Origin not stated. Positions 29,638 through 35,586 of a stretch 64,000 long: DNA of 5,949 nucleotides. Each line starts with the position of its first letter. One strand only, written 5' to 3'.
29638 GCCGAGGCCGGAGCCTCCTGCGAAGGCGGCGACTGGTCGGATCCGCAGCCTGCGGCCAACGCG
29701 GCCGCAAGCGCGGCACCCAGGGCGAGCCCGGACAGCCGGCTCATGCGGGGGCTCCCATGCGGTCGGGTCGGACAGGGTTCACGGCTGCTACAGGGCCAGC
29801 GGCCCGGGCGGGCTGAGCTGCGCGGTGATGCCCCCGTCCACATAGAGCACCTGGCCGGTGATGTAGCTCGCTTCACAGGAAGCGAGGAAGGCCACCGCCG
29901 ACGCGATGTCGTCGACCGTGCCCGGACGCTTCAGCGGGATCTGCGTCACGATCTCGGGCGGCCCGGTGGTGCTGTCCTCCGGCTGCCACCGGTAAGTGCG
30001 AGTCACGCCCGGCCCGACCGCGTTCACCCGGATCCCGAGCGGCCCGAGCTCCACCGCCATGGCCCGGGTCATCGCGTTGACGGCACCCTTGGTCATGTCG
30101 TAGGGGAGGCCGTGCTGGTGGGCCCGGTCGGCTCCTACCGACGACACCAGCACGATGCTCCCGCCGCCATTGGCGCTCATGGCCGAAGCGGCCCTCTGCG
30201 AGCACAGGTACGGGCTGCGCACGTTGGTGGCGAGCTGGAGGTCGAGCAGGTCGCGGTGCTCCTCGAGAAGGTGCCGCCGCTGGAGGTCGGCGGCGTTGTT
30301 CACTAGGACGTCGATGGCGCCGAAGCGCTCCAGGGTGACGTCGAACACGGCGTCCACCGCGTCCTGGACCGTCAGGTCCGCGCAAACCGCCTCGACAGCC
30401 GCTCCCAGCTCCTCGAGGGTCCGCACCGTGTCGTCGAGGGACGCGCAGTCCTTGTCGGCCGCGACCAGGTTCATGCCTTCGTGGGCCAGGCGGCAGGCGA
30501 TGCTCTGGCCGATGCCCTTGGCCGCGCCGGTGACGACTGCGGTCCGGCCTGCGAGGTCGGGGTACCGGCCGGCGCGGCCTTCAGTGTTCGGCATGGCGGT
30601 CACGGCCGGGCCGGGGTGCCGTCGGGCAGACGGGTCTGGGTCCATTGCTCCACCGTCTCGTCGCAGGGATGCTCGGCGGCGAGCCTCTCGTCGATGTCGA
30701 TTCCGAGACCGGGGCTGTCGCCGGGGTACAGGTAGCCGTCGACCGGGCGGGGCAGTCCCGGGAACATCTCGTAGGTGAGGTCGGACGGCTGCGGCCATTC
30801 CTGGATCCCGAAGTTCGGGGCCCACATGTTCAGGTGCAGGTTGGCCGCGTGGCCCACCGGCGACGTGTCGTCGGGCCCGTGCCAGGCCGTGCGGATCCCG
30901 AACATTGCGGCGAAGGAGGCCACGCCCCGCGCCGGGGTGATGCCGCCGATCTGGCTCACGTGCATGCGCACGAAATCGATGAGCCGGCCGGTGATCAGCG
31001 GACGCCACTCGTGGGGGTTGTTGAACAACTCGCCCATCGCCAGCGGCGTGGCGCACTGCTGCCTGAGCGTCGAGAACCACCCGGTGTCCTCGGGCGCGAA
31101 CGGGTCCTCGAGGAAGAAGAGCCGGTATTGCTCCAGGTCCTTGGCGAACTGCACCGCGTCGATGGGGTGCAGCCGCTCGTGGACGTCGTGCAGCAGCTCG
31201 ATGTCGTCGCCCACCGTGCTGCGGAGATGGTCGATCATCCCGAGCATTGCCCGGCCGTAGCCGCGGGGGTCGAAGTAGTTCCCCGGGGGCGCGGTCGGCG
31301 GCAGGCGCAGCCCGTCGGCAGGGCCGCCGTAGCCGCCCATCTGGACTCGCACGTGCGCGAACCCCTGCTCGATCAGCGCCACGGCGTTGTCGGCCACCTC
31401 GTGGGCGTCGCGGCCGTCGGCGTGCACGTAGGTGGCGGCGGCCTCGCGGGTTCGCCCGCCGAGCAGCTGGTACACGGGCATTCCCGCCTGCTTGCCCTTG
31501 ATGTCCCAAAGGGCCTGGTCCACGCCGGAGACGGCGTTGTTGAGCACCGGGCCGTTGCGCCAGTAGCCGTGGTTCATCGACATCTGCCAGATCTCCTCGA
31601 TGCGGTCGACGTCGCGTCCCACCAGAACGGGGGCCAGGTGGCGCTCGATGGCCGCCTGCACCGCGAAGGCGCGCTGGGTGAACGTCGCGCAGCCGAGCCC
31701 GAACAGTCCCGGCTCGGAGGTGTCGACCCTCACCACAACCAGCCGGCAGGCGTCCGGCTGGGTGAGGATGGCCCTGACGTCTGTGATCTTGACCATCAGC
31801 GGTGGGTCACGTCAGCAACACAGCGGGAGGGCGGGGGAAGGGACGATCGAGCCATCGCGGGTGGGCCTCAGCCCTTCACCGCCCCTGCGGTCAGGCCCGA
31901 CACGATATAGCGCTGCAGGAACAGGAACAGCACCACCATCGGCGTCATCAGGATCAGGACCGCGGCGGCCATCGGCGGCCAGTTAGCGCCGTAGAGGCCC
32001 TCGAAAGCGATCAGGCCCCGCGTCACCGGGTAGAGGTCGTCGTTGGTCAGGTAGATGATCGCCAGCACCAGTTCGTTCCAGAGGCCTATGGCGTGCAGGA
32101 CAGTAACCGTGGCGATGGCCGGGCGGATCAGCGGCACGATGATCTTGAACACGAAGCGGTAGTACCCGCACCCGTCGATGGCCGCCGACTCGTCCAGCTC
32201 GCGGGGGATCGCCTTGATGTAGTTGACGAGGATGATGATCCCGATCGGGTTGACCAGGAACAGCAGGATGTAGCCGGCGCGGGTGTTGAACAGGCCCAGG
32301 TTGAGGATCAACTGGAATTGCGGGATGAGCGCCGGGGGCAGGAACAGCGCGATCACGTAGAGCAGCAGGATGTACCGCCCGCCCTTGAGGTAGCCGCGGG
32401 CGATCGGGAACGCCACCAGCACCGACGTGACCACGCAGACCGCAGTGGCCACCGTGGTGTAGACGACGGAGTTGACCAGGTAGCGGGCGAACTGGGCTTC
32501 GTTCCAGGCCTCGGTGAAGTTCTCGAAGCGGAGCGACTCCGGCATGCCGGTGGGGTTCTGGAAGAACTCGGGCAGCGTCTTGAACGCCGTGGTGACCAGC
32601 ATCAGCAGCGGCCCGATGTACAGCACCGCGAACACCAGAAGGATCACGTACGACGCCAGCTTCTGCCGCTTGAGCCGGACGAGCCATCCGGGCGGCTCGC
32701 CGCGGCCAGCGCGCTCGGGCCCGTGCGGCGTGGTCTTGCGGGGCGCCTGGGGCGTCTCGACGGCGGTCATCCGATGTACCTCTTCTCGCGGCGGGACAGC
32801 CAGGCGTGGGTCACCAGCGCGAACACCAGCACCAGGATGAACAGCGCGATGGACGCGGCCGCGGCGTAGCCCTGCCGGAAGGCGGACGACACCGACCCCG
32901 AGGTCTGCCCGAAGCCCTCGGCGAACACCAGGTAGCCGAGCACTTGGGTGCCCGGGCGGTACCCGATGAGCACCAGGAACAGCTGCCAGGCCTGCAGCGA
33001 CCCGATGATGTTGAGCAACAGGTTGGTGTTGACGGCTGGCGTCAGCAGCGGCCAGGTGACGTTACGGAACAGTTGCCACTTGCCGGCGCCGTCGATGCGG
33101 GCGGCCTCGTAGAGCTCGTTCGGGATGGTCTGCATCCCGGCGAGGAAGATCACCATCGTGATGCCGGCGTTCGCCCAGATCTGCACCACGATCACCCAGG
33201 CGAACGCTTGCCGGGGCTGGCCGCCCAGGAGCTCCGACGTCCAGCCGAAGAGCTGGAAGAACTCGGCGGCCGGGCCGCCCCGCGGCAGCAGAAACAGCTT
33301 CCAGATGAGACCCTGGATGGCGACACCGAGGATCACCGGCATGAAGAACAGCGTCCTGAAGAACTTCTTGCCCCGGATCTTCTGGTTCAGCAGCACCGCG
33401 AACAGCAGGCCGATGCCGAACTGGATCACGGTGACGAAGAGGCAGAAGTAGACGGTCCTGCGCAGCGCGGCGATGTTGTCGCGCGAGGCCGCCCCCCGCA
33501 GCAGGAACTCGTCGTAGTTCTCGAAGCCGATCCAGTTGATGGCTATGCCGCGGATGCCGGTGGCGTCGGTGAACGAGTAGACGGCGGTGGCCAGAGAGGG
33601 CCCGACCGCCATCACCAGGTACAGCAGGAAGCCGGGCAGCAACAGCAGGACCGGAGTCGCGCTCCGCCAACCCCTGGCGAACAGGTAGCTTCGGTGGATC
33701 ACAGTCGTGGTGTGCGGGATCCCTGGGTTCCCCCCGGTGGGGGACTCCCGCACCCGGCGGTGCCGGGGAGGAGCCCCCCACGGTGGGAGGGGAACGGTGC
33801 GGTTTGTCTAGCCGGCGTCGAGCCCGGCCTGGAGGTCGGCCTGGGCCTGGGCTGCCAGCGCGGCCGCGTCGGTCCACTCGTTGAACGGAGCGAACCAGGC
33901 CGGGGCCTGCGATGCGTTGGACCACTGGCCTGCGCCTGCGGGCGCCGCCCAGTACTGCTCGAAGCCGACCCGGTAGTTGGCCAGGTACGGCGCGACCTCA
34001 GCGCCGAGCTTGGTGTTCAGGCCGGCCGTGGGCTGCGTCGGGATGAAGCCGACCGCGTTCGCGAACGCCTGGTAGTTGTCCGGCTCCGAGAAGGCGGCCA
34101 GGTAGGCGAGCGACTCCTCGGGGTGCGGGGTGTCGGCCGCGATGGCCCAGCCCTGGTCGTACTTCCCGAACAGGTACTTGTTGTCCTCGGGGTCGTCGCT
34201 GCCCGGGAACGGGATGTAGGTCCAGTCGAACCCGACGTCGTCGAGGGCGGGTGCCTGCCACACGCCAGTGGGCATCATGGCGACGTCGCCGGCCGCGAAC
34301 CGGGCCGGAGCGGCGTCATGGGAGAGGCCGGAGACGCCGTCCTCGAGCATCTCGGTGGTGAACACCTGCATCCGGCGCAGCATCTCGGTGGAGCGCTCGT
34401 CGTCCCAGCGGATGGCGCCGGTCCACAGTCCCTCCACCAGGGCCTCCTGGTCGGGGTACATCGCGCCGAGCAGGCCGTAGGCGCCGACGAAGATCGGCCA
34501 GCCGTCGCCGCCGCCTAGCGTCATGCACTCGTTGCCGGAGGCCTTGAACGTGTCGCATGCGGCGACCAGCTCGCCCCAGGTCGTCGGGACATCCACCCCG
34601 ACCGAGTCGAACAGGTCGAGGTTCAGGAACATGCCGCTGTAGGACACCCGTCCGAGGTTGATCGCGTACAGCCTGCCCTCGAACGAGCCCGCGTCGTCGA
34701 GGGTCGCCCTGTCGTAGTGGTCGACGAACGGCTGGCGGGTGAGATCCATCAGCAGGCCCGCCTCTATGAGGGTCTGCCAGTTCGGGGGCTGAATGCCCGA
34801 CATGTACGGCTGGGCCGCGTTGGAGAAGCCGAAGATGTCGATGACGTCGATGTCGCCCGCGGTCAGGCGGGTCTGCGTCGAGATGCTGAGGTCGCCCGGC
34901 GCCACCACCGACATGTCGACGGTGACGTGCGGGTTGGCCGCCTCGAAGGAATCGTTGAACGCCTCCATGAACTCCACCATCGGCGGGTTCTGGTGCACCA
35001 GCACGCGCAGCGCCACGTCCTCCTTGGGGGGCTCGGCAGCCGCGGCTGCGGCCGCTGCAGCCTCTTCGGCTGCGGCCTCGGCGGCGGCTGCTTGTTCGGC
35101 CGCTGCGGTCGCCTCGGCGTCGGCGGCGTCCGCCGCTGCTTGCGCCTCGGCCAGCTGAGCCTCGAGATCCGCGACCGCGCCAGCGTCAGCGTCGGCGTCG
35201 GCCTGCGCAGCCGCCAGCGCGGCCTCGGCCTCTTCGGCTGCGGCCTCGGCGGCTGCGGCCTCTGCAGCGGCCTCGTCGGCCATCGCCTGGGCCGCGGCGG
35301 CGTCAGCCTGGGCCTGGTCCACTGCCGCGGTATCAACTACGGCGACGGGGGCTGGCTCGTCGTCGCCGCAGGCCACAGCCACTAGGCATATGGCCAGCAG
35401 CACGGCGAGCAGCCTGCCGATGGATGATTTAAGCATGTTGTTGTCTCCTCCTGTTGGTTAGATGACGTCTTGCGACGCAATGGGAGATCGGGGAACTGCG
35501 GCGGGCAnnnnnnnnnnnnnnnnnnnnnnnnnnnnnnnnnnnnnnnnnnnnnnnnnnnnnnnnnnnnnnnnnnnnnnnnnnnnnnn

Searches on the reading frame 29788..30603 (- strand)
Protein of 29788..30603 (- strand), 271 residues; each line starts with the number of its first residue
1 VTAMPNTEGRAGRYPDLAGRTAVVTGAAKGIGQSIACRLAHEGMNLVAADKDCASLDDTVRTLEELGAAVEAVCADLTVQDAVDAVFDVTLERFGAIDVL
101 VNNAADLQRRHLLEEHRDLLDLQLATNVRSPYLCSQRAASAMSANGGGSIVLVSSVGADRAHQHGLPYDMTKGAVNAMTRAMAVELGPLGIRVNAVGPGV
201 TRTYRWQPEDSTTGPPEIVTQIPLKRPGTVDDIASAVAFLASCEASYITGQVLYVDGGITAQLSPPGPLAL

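Call 23: search_protein_families(library=ncbifam, proteins=[window:29788-30603:-], max_evalue=0.00001)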
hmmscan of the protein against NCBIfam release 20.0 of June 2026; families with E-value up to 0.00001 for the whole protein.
window:29788-30603:- (271 aa): 228 families (the best 25 are shown)
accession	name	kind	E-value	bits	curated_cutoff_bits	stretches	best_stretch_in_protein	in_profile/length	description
NF005559.1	PRK07231.1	subfamily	3.7e-66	223.2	215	1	17-260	2-248/249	glucose 1-dehydrogenase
NF009468.0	PRK12826.1-4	equivalog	2.3e-55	188.1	318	1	16-259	4-247/256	SDR family oxidoreductase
NF004778.0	PRK06124.1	equivalog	1e-54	185.7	303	1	16-263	8-256/256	SDR family oxidoreductase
NF052558.1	MBtsdlDhBudC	equivalog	8.9e-54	182.7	270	1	18-263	2-245/250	meso-2,3-butanediol dehydrogenase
NF004198.0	PRK05653.1-3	equivalog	8.9e-53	179.3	296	1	16-259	4-246/248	3-oxoacyl-ACP reductase FabG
NF004791.0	PRK06138.1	equivalog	1.9e-52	178.1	312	1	16-262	2-252/252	SDR family oxidoreductase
NF009384.0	PRK12743.1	equivalog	4.6e-52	176.8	264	1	20-261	7-249/258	SDR family oxidoreductase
NF004818.0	PRK06172.1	equivalog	5.1e-50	170.2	336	1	17-262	5-253/253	SDR family oxidoreductase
NF006070.0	PRK08213.1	subfamily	1.1e-49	169.3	279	1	16-261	9-258/259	gluconate 5-dehydrogenase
TIGR01830.1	3oxo_ACP_reduc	equivalog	1.1e-49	169.3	297.75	1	22-259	1-238/239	3-oxoacyl-[acyl-carrier-protein] reductase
NF005067.0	PRK06484.1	equivalog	3.2e-49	167.9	713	1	18-262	272-514/524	short chain dehydrogenase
NF005446.0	PRK07035.1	equivalog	3.4e-49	167.4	373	1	16-260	8-254/255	SDR family oxidoreductase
NF005853.0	PRK07774.1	equivalog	3.5e-49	167.4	303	1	16-260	3-247/250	SDR family oxidoreductase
NF005975.0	PRK08063.1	equivalog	9.3e-48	162.7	328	1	19-260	4-247/250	enoyl-[acyl-carrier-protein] reductase FabL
NF006693.0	PRK09242.1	equivalog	1.1e-47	162.4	328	1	16-261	7-255/258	SDR family oxidoreductase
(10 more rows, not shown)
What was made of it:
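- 29788..30603 (-): Short-chain dehydrogenase (SDR), 271 aa; its GTG start overlaps the dehydratase stop by 4 nt. NF005559, the 'glucose 1-dehydrogenase' subfamily, scores 223 bits against a cut-off of 215 (call 23).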

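Call 32: search_solved_structures(query=window:29788-30603:-, max_evalue=1e-40)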
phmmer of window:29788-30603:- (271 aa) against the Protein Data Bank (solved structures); distinct sequences matched with E-value up to 1e-40: 1.
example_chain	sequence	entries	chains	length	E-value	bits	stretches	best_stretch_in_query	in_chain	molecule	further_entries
4jro_A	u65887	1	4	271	1.7e-42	148.7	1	16-259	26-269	FabG protein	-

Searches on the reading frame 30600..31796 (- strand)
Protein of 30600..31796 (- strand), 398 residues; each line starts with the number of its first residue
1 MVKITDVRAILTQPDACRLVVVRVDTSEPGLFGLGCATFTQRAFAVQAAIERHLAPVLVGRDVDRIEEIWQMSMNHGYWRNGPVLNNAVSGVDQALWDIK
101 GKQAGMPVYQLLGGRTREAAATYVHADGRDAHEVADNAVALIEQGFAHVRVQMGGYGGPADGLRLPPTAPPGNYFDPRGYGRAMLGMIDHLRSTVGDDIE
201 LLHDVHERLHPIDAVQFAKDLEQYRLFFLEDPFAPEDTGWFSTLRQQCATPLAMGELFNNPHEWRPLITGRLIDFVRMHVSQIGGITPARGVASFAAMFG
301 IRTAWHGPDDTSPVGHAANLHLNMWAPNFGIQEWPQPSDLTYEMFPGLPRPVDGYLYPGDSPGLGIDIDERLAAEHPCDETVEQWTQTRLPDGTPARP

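Call 11: search_protein_families(library=pfam, proteins=[window:30600-31796:-], max_evalue=0.001)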
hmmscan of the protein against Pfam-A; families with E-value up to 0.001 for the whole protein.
window:30600-31796:- (398 aa): 2 families
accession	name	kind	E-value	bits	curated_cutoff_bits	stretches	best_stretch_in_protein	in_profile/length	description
PF13378.12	MR_MLE_C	-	4.5e-46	157.8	29.4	1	134-371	2-218/219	Enolase C-terminal domain-like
PF02746.21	MR_MLE_N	-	2e-22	80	22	1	16-113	25-117/117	Mandelate racemase / muconate lactonizing enzyme, N-terminal domain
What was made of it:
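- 30600..31796 (-): Enolase-superfamily acid-sugar dehydratase of the D-mannonate dehydratase (ManD) subgroup, 398 aa. Pfam MR_MLE_N/C (call 11).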

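Call 23: search_protein_families(library=ncbifam, proteins=[window:30600-31796:-], max_evalue=0.00001)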
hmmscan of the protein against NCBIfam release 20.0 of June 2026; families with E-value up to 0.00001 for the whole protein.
window:30600-31796:- (398 aa): 11 families
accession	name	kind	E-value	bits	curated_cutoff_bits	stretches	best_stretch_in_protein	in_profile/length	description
NF011654.0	PRK15072.1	subfamily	2.5e-115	385.6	430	1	3-394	2-400/404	D-galactonate dehydratase family protein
NF043051.1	ManoateDhtManD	equivalog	4e-115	384.9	550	1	3-381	2-388/403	D-mannonate dehydratase ManD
NF010624.0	PRK14017.1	equivalog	2.5e-66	224.3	311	1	3-386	2-368/382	galactonate dehydratase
NF040790.2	glucon_galact_dh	equivalog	2.6e-47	161.5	750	1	16-380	22-373/390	bifunctional D-gluconate/D-galactonate dehydratase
NF040866.1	AraD_Arch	equivalog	1.4e-32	113.1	650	2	18-156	33-174/372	arabinonate dehydratase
NF047820.1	TalGalacDh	equivalog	5e-32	111.2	500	2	186-373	184-361/371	L-talarate/galactarate dehydratase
NF011968.0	PRK15440.1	equivalog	2.9e-26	92.3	393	2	20-126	60-163/395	L-rhamnonate dehydratase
TIGR02534.1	mucon_cyclo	subfamily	1.7e-22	80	334.95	2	16-153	26-165/368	muconate/chloromuconate family cycloisomerase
NF043002.1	HProlDhtase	equivalog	1.6e-19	70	500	1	33-155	52-168/366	cis-3-hydroxy-L-proline dehydratase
TIGR01928.1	menC_lowGC_arch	equivalog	5.5e-09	35.5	200.65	1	197-300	173-275/325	o-succinylbenzoate synthase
NF041118.1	A_G_epim_Thtga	equivalog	1.1e-06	28.1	500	0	46-154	61-162/341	L-Ala-D/L-Glu epimerase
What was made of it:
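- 30600..31796 (-): ManD and galactonate-dehydratase models match but below their cut-offs (call 23).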

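Call 31: search_solved_structures(query=window:30600-31796:-, max_evalue=1e-40)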
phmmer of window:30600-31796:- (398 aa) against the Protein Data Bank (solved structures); distinct sequences matched with E-value up to 1e-40: 27.
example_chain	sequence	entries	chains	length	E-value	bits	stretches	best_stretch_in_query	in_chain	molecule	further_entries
3t6c_A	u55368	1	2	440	1.9e-154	517.9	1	4-398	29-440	Putative ManD family dehydratase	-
3tw9_A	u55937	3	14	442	6.3e-153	512.9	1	2-398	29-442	Putative dehydratase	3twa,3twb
4ihc_A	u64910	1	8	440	8.5e-153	512.5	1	2-398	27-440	Mandelate racemase/muconate lactonizing protein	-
3s47_A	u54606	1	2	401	1.5e-131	442.5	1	4-397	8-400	Mandelate racemase/muconate lactonizing protein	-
3gy1_A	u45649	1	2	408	2.9e-131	441.5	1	4-394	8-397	Mandelate racemase/muconate lactonizing protein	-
3tji_A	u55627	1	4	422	2.9e-128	431.6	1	4-395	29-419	Mandelate racemase/muconate lactonizing enzyme, N-terminal domain protein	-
3r25_A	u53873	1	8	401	5e-125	421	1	4-394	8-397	mandelate racemase / muconate lactonizing enzyme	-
3sbf_A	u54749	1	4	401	6.1e-124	417.4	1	4-394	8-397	mandelate racemase / muconate lactonizing enzyme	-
4hnl_A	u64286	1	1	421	3.3e-123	415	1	4-396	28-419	Mandelate racemase/muconate lactonizing enzyme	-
4ggh_A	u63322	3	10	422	6e-123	414.1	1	4-395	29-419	Putative uncharacterized protein | Enolase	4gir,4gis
3dfh_A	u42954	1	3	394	3.7e-119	401.6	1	4-378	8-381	mandelate racemase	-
4il2_A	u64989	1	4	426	1.4e-94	320.6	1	5-394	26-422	Starvation sensing protein rspA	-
4e4f_A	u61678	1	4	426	1.6e-92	313.9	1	3-394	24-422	MANNONATE DEHYDRATASE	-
4f4r_A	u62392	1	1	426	5.6e-91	308.8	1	1-394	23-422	D-mannonate dehydratase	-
3ow1_A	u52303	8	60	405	1e-90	307.9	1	2-394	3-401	Mandelate racemase/muconate lactonizing enzyme | D-mannonate dehydratase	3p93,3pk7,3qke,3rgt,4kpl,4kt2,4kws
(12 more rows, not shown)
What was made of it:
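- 30600..31796 (-): PDB 3T6C, 3TW9 and 4IHC match at E about 1e-153 (call 31).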

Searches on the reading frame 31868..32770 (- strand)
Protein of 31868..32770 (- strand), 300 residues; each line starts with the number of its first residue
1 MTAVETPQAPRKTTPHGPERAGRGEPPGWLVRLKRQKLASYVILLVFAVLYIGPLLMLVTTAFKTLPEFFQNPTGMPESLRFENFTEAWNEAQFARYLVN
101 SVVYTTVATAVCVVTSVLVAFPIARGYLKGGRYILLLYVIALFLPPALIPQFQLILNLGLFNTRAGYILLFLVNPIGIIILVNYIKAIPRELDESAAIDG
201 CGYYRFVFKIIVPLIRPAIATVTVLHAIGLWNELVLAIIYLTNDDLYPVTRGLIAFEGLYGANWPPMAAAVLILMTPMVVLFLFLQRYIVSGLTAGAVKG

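Call 11: search_protein_families(library=pfam, proteins=[window:31868-32770:-], max_evalue=0.001)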
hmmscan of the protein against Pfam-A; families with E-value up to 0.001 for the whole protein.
window:31868-32770:- (300 aa): 1 family
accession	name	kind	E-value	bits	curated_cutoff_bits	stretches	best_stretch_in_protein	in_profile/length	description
PF00528.27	BPD_transp_1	-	3.7e-12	46.8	26.4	1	119-291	4-180/184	Binding-protein-dependent transport system inner membrane component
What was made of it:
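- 31868..32770 (-): Sugar ABC transporter permease (MalG/UgpE-like), 300 aa. Pfam BPD_transp_1 (call 11).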

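Call 23: search_protein_families(library=ncbifam, proteins=[window:31868-32770:-], max_evalue=0.00001)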
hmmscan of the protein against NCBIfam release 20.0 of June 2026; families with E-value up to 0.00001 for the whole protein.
window:31868-32770:- (300 aa): 8 families
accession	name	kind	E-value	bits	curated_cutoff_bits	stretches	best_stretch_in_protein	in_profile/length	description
NF040932.1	ABC_arch_GlcU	equivalog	3.3e-27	95.8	340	1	39-295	4-266/272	glucose ABC transporter permease GlcU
NF008210.0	PRK10973.1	equivalog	2.6e-21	76.5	297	1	38-294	10-277/281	sn-glycerol-3-phosphate ABC transporter permease UgpE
NF008231.0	PRK10998.1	equivalog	7.7e-20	71.6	261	1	34-300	10-296/296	maltose ABC transporter permease MalG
NF008232.0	PRK10999.1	equivalog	6e-07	28.6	392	0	174-236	387-449/520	maltose ABC transporter permease MalF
NF007852.0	PRK10561.1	equivalog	7.3e-07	29.3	335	1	181-290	177-289/295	sn-glycerol-3-phosphate ABC transporter permease UgpA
TIGR03262.1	PhnU2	equivalog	2.4e-06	26.5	593.25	0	43-159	10-116/546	putative 2-aminoethylphosphonate ABC transporter permease subunit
NF007047.0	PRK09500.1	equivalog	4e-06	26.6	326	1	37-225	5-191/257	spermidine/putrescine ABC transporter permease PotC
TIGR01581.1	Mo_ABC_porter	hypoth_equivalog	5.9e-06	25.9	210.3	0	85-149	10-74/225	ABC transporter permease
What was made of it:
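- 31868..32770 (-): NCBIfam hits in call 23.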

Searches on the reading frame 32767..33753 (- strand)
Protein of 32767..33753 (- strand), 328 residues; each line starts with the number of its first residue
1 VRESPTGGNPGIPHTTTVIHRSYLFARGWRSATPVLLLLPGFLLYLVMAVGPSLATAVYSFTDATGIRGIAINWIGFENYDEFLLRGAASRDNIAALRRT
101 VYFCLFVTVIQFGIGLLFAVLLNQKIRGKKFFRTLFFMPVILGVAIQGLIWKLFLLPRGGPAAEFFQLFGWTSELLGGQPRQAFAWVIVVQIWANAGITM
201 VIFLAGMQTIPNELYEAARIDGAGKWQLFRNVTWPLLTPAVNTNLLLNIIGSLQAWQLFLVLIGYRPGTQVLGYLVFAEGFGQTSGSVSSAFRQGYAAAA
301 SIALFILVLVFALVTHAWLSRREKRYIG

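Call 11: search_protein_families(library=pfam, proteins=[window:32767-33753:-], max_evalue=0.001)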
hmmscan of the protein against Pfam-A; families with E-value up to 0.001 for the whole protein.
window:32767-33753:- (328 aa): 1 family
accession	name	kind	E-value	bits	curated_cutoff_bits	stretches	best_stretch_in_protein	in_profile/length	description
PF00528.27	BPD_transp_1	-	1.4e-18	67.8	26.4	1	113-322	3-181/184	Binding-protein-dependent transport system inner membrane component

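Call 23: search_protein_families(library=ncbifam, proteins=[window:32767-33753:-], max_evalue=0.00001)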
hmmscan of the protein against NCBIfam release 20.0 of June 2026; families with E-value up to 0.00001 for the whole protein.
window:32767-33753:- (328 aa): 10 families
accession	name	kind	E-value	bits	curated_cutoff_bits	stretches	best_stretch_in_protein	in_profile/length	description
NF007852.0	PRK10561.1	equivalog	9.4e-24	84.8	335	1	32-322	12-291/295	sn-glycerol-3-phosphate ABC transporter permease UgpA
NF008232.0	PRK10999.1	equivalog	2.8e-16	59.3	392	1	74-313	264-507/520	maltose ABC transporter permease MalF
NF040931.1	ABC_arch_GlcT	equivalog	7e-16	58.7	360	1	38-277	7-238/278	glucose ABC transporter permease GlcT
TIGR01581.1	Mo_ABC_porter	hypoth_equivalog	2.9e-11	43.3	210.3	1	89-275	15-195/225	ABC transporter permease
NF040932.1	ABC_arch_GlcU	equivalog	4e-10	39.8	340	1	195-314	147-256/272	glucose ABC transporter permease GlcU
TIGR02141.1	modB_ABC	equivalog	9.7e-09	35.2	182.6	1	105-279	8-176/208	molybdate ABC transporter permease subunit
TIGR00969.1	3a0106s02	subfamily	1.4e-07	31.3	240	1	79-276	45-236/272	sulfate ABC transporter permease subunit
NF008231.0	PRK10998.1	equivalog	1.6e-06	27.9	261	1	197-261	169-235/296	maltose ABC transporter permease MalG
NF040839.1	tungstate_WtpB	equivalog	3.7e-06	26.7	340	1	88-279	37-220/251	tungstate ABC transporter permease WtpB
TIGR03262.1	PhnU2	equivalog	6e-06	25.2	593.25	0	52-248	21-197/546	putative 2-aminoethylphosphonate ABC transporter permease subunit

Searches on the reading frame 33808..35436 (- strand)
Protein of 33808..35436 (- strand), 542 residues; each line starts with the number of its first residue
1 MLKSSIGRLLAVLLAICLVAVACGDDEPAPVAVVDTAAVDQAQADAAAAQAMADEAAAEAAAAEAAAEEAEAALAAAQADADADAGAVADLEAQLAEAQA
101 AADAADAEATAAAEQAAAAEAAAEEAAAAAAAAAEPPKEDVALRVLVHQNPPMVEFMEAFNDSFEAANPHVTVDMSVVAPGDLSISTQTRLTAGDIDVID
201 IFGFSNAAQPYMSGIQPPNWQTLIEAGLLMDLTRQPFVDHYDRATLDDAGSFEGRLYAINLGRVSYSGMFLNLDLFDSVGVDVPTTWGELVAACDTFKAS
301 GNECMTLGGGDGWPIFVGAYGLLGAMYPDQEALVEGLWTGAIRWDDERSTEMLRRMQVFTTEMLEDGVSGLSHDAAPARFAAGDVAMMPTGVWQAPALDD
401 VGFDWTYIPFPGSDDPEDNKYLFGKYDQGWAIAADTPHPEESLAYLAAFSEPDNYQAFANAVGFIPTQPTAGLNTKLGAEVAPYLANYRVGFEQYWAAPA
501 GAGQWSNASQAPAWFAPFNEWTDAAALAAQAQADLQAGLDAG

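Call 12: search_protein_families(library=pfam, proteins=[window:33808-35436:-], max_evalue=0.001)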
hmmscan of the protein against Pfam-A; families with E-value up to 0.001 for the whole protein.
window:33808-35436:- (542 aa): 1 family
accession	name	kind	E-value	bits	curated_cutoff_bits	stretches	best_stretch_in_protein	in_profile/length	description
PF13416.11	SBP_bac_8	-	1.1e-24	88.1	27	1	162-473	4-267/279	Bacterial extracellular solute-binding protein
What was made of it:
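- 33808..35436 (-): Extracellular solute-binding lipoprotein (SBP_bac_8), 542 aa, signal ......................|C. Pfam PF13416 (call 12).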

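Call 23: search_protein_families(library=ncbifam, proteins=[window:33808-35436:-], max_evalue=0.00001)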
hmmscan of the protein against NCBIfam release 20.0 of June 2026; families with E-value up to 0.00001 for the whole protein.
window:33808-35436:- (542 aa): 2 families
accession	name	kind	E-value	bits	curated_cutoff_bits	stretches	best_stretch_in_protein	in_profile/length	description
TIGR03851.1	chitin_NgcE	equivalog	3.9e-13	49.1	399.65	1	115-393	12-290/450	N-acetylglucosamine/diacetylchitobiose ABC transporter substrate-binding protein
TIGR03850.1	bind_CPR_0540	equivalog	2.8e-06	26.2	299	0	265-487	159-380/437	carbohydrate ABC transporter substrate-binding protein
